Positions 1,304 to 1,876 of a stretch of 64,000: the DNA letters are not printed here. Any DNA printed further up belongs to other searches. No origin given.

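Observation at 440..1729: ATP synthase gamma subunit with a ~130-residue C-terminal helix-hairpin-helix-like extension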

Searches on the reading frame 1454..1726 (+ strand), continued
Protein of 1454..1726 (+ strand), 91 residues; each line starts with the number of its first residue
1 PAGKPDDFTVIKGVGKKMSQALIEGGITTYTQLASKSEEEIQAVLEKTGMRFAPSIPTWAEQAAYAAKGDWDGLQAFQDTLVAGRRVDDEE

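Call 63: search_protein_families(library=ncbifam, proteins=[P0252, P0145, P0160, P0125], max_evalue=0.00001)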
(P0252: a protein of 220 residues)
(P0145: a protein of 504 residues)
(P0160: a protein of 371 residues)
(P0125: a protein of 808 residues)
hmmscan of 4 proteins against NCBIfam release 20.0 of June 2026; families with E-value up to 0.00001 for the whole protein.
P0252 (220 aa): 7 families
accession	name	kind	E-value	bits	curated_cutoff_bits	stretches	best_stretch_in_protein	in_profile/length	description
NF009040.0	PRK12373.1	equivalog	3.8e-15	56.5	514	1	3-72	321-390/400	NADH-quinone oxidoreductase subunit E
NF008915.0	PRK12278.1-1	equivalog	5.9e-14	52.5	281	1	112-178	129-199/216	50S ribosomal protein L21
NF008916.0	PRK12278.1-4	equivalog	4.1e-11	43.1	193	0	3-43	158-198/223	50S ribosomal protein L21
NF045508.1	PhasinPhaH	equivalog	1.5e-10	41.7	250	0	4-63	170-229/234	phasin PhaH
NF008966.0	PRK12311.1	equivalog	2.4e-08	33.5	526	0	3-67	267-331/334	30S ribosomal protein S2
TIGR03491.1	TIGR03491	subfamily_domain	1.5e-07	30.7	97.45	0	5-42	212-249/462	TM0106 family RecB-like putative nuclease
NF003301.0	PRK04301.1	equivalog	1.9e-06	27.3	259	0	134-174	4-44/316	DNA repair and recombination protein RadA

P0145 (504 aa): 15 families
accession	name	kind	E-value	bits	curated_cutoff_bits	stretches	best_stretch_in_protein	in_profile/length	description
NF009040.0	PRK12373.1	equivalog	4.6e-26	92.5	514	3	327-408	313-394/400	NADH-quinone oxidoreductase subunit E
NF008966.0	PRK12311.1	equivalog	5.2e-17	61.9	526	0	190-307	220-331/334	30S ribosomal protein S2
NF045508.1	PhasinPhaH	equivalog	8.1e-16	58.9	250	1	323-397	157-231/234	phasin PhaH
NF002883.0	PRK03352.1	equivalog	1.6e-14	53.9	330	0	343-392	183-225/347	DNA polymerase IV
NF008915.0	PRK12278.1-1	equivalog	5.1e-11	42.9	281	1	326-399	142-215/216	50S ribosomal protein L21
NF002751.0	PRK02794.1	equivalog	2.8e-10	39.7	371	0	339-381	213-255/425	DNA polymerase IV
NF008916.0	PRK12278.1-4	equivalog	3.6e-10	40.1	193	1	326-398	150-222/223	50S ribosomal protein L21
TIGR03491.1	TIGR03491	subfamily_domain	4.3e-10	39.1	97.45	0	337-374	212-249/462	TM0106 family RecB-like putative nuclease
NF002492.0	PRK01810.1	equivalog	8.3e-10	37.9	399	0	340-382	187-229/412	DNA polymerase IV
NF002677.0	PRK02406.1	equivalog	1.1e-08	34.6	256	0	247-290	182-225/357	DNA polymerase IV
NF003015.0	PRK03858.1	subfamily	1.8e-08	33.8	367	0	340-379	179-218/399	DNA polymerase IV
NF002882.0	PRK03348.1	equivalog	9.5e-08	31.2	389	0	340-377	183-220/461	DNA polymerase IV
NF003301.0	PRK04301.1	equivalog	1.2e-07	31.2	259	0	419-477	4-61/316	DNA repair and recombination protein RadA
NF009401.0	PRK12766.1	equivalog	2.1e-07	30.9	239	0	335-375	8-48/238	50S ribosomal protein L32e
TIGR02236.1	recomb_radA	equivalog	1.1e-06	28.3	361.15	0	341-378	4-41/311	DNA repair and recombination protein RadA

P0160 (371 aa): 28 families (the best 25 are shown)
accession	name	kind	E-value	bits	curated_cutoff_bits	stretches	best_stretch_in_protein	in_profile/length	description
NF008916.0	PRK12278.1-4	equivalog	5.7e-45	153.8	193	4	128-189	159-220/223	50S ribosomal protein L21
NF009040.0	PRK12373.1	equivalog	4.6e-44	151.7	514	4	278-362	310-393/400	NADH-quinone oxidoreductase subunit E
NF008915.0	PRK12278.1-1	equivalog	2.9e-43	148.3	281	4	126-191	150-214/216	50S ribosomal protein L21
NF045508.1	PhasinPhaH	equivalog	1.8e-40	139.6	250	4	190-254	151-218/234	phasin PhaH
NF008966.0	PRK12311.1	equivalog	5.5e-29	101.3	526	2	289-349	267-326/334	30S ribosomal protein S2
TIGR03491.1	TIGR03491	subfamily_domain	8.7e-24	84.3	97.45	0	43-92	207-258/462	TM0106 family RecB-like putative nuclease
NF003301.0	PRK04301.1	equivalog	4e-19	68.9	259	0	290-332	4-46/316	DNA repair and recombination protein RadA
NF002882.0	PRK03348.1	equivalog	4.2e-19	68.7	389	0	288-331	177-220/461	DNA polymerase IV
NF002677.0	PRK02406.1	equivalog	1.5e-16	60.5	256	0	201-257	171-227/357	DNA polymerase IV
NF002883.0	PRK03352.1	equivalog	1e-15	57.8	330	0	134-175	182-223/347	DNA polymerase IV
TIGR02236.1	recomb_radA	equivalog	1.4e-15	57.5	361.15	0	292-332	1-41/311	DNA repair and recombination protein RadA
NF009401.0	PRK12766.1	equivalog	1.3e-14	54.5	239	0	41-94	3-55/238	50S ribosomal protein L32e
NF002848.0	PRK03103.1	subfamily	1.6e-14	53.2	381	0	293-338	184-229/410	DNA polymerase IV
NF003015.0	PRK03858.1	subfamily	2.6e-14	53.1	367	0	286-330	171-215/399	DNA polymerase IV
NF002751.0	PRK02794.1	equivalog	4.8e-13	48.8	371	0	286-335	206-255/425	DNA polymerase IV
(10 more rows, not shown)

P0125 (808 aa): 20 families
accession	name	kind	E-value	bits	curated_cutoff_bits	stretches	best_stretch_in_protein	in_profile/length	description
NF008915.0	PRK12278.1-1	equivalog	8e-62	209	281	5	619-692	142-211/216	50S ribosomal protein L21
NF009040.0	PRK12373.1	equivalog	1.8e-56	192.6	514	3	191-259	320-387/400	NADH-quinone oxidoreductase subunit E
NF008916.0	PRK12278.1-4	equivalog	8.4e-51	172.9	193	3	455-524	150-219/223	50S ribosomal protein L21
NF008966.0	PRK12311.1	equivalog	2.8e-46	158.2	526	1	620-692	256-327/334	30S ribosomal protein S2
NF045508.1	PhasinPhaH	equivalog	5.2e-34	118.4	250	0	191-233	168-210/234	phasin PhaH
TIGR03491.1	TIGR03491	subfamily_domain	3.6e-33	115.2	97.45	0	278-315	212-249/462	TM0106 family RecB-like putative nuclease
NF003301.0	PRK04301.1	equivalog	9.1e-23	80.9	259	0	465-504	5-44/316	DNA repair and recombination protein RadA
NF002882.0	PRK03348.1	equivalog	1.5e-19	70.1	389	0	634-673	181-220/461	DNA polymerase IV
NF009401.0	PRK12766.1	equivalog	1e-15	58.1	239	0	277-315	9-47/238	50S ribosomal protein L32e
TIGR02236.1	recomb_radA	equivalog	7.9e-15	55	361.15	0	279-316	1-38/311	DNA repair and recombination protein RadA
NF003015.0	PRK03858.1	subfamily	2.1e-14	53.4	367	0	281-320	179-218/399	DNA polymerase IV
NF002677.0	PRK02406.1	equivalog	4e-14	52.5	256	0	279-321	181-223/357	DNA polymerase IV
NF002848.0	PRK03103.1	subfamily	2.7e-13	49.1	381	0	198-239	186-227/410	DNA polymerase IV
NF010731.0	PRK14133.1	equivalog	3.9e-13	49.4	362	0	609-676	148-216/352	DNA polymerase IV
NF002751.0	PRK02794.1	equivalog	8.4e-12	44.7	371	0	280-316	213-249/425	DNA polymerase IV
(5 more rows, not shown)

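Call 64: search_protein_families(library=padloc, proteins=[P0252, P0145], max_evalue=0.01)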
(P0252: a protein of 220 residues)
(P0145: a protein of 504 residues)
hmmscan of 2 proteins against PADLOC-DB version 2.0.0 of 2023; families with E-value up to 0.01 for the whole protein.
P0252 (220 aa): 0 families

P0145 (504 aa): 0 families
